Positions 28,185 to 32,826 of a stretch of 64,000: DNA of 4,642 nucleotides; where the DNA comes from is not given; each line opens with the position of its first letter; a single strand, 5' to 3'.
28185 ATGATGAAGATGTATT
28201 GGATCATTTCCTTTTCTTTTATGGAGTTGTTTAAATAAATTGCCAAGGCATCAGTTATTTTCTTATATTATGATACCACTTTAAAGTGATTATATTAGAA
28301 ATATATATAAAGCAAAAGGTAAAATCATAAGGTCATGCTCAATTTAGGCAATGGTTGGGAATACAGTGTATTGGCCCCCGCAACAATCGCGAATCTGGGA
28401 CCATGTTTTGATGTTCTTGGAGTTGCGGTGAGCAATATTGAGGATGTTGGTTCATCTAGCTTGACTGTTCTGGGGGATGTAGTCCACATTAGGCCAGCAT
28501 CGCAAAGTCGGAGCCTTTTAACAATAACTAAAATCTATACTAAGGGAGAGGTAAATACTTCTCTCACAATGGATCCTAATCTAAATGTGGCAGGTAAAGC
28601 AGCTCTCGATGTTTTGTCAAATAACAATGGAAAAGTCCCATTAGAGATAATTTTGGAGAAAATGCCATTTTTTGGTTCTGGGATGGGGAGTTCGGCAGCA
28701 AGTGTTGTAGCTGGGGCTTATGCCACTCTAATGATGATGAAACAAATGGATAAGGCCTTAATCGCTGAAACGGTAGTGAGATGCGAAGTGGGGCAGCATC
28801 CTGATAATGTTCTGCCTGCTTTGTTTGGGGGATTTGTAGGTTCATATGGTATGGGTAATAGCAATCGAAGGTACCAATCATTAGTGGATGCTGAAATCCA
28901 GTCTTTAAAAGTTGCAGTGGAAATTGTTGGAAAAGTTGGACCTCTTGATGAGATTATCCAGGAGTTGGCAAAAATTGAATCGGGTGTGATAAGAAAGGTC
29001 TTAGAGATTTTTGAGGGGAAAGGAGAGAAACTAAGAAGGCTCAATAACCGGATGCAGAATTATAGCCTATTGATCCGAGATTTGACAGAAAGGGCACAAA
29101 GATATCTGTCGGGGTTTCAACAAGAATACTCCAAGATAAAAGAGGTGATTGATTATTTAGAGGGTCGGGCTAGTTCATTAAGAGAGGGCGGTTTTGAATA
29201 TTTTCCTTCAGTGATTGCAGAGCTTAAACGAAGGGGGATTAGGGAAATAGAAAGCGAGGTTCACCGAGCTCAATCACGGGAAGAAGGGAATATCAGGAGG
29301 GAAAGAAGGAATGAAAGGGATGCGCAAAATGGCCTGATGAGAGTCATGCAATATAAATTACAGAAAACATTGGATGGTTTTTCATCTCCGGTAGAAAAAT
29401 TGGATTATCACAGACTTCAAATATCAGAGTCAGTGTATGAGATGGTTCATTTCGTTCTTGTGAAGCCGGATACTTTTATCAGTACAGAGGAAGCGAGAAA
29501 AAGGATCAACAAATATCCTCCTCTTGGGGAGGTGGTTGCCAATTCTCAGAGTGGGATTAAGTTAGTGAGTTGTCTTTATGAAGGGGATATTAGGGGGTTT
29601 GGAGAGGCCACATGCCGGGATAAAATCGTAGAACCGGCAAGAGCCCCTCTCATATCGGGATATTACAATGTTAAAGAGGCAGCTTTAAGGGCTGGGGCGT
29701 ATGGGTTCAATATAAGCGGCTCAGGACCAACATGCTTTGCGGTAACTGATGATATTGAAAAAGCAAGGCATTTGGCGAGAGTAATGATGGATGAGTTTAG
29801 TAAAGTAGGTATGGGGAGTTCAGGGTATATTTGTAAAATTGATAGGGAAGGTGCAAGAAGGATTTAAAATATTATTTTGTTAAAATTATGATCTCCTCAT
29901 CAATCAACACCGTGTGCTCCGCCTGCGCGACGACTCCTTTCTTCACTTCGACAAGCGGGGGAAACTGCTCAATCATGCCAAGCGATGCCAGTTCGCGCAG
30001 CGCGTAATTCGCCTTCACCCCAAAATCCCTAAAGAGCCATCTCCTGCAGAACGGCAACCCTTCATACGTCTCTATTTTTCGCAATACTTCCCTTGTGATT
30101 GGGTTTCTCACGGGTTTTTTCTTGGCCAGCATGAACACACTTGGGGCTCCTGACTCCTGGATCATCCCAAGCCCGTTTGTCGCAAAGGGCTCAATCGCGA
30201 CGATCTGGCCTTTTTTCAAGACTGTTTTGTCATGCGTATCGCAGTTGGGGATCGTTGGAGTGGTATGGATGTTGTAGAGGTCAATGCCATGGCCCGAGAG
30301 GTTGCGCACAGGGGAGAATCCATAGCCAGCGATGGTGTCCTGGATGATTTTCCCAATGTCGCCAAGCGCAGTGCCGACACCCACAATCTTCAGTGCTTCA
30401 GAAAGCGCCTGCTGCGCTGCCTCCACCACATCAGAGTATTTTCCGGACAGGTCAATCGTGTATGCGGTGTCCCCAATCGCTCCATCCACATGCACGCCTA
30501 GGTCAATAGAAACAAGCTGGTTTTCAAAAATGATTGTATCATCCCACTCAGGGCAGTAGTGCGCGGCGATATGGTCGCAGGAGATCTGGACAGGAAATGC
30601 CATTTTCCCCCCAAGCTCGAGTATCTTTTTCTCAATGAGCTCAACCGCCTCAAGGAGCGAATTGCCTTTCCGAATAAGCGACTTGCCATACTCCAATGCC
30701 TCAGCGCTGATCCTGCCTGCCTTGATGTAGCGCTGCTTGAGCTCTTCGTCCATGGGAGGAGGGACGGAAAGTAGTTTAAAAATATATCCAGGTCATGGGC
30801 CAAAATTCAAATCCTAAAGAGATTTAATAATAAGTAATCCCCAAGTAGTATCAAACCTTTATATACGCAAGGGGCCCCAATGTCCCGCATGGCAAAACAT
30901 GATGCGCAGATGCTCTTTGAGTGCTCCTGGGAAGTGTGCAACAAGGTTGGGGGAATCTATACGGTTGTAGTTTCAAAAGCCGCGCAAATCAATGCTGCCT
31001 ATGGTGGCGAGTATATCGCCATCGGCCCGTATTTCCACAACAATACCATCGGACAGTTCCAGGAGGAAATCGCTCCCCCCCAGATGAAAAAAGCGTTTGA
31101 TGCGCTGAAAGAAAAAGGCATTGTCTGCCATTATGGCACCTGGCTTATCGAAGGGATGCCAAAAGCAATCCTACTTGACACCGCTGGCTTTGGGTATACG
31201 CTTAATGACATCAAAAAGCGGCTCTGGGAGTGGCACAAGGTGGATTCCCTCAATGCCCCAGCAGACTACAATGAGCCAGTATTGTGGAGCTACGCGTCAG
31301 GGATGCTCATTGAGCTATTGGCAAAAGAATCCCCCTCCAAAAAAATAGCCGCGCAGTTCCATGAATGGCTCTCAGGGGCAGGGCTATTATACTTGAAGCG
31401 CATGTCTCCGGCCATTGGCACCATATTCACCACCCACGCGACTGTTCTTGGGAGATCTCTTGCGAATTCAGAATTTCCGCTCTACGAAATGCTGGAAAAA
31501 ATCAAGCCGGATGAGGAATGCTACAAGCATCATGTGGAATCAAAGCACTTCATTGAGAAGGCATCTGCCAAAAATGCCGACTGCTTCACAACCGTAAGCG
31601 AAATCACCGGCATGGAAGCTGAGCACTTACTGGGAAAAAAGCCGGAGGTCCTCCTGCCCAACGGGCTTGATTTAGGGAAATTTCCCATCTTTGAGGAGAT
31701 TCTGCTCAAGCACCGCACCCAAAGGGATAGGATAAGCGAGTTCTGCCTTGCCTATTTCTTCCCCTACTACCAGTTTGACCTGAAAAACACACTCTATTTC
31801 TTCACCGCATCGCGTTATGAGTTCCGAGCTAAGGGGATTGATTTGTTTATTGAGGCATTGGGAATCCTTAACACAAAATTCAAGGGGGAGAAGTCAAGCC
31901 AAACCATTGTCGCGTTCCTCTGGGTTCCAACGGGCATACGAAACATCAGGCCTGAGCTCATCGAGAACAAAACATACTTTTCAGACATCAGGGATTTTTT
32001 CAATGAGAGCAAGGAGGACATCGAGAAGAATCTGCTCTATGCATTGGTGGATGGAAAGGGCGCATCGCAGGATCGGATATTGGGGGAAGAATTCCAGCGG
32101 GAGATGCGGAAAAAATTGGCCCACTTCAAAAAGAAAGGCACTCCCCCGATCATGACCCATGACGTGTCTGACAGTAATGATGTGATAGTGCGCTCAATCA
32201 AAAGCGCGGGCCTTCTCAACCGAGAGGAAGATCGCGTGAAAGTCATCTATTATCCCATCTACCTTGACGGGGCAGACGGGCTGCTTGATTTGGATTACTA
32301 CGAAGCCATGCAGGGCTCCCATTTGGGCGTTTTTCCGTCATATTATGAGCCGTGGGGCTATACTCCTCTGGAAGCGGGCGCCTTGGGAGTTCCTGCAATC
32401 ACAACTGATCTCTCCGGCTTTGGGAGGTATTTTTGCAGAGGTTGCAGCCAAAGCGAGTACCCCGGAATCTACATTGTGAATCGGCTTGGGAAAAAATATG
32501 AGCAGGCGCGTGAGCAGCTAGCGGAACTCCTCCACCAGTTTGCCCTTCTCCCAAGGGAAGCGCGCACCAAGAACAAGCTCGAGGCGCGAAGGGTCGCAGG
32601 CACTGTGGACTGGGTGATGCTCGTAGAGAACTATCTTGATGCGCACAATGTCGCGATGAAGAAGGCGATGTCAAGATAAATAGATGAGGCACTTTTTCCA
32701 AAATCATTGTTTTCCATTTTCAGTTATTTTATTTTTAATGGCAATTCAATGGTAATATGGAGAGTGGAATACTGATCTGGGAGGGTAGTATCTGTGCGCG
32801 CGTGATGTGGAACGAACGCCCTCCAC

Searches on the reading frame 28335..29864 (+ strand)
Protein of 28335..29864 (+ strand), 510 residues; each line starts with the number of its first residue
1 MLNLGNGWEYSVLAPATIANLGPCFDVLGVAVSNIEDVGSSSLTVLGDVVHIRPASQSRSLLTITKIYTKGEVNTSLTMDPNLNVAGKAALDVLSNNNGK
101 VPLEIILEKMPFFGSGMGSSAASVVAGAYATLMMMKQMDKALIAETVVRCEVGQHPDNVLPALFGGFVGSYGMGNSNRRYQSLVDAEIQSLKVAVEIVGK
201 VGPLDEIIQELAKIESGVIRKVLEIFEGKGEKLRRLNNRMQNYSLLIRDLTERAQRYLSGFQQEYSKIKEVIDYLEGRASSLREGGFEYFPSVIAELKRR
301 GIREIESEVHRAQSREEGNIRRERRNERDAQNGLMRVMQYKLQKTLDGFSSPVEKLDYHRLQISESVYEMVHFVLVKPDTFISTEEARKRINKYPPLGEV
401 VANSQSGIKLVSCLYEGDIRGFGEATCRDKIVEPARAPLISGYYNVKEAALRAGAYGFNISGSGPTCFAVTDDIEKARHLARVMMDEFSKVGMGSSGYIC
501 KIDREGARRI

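Call 63: search_protein_families(library=pfam, proteins=[window:28335-29864:+], max_evalue=0.001)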
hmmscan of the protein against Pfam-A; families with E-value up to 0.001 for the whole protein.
window:28335-29864:+ (510 aa): 2 families
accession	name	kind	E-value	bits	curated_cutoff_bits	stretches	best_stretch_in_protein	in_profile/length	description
PF08544.19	GHMP_kinases_C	-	9.6e-12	45.6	21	1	411-484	2-79/85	GHMP kinases C terminal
PF00288.32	GHMP_kinases_N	-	4e-09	37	22.3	1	89-166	5-87/87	GHMP kinases N terminal domain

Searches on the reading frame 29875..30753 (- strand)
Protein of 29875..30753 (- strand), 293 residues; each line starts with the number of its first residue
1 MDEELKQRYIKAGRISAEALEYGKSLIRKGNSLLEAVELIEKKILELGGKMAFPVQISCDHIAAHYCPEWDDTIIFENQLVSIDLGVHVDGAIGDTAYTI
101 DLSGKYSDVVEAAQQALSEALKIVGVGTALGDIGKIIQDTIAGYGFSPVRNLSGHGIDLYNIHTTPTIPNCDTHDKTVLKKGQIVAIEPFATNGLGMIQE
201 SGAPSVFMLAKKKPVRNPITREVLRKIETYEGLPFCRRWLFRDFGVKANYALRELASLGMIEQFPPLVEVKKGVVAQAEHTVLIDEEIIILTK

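Call 63: search_protein_families(library=pfam, proteins=[window:29875-30753:-], max_evalue=0.001)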
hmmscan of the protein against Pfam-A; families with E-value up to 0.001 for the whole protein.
window:29875-30753:- (293 aa): 1 family
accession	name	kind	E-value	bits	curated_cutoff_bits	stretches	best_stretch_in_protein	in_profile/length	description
PF00557.29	Peptidase_M24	-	2.1e-31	109.8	23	1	9-198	3-192/208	Metallopeptidase family M24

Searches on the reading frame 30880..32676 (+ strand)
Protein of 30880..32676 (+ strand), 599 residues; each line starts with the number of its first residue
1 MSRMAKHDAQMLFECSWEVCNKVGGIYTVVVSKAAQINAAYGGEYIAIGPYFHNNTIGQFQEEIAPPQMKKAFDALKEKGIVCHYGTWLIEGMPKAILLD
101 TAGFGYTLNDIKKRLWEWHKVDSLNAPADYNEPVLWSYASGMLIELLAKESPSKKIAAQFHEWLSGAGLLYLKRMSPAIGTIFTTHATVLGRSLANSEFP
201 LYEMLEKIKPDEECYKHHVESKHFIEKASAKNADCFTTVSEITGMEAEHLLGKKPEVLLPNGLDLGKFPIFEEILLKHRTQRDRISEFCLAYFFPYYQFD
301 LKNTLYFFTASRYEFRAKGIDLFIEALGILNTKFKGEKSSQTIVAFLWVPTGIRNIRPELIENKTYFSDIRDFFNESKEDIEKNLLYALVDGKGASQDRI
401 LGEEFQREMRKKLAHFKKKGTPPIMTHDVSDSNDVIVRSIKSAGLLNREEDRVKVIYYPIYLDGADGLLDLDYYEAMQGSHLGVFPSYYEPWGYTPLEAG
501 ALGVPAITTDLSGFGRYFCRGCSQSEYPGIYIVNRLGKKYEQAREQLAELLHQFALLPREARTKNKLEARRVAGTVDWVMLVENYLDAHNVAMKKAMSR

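Call 63: search_protein_families(library=pfam, proteins=[window:30880-32676:+], max_evalue=0.001)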
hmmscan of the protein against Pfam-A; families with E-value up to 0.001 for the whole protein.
window:30880-32676:+ (599 aa): 4 families
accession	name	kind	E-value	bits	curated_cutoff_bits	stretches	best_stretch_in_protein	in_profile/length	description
PF05693.19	Glycogen_syn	-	2e-159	532.6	27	1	14-597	1-587/639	Glycogen synthase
PF00534.26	Glycos_transf_1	-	4.5e-10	39.8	26.4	1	474-521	87-134/172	Glycosyl transferases group 1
PF13692.12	Glyco_trans_1_4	-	2.3e-07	31.6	27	1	472-516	69-113/142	Glycosyl transferases group 1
PF20706.3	GT4-conflict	-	3.1e-06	26.9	26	1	475-579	277-379/385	Family 4 Glycosyltransferase in conflict systems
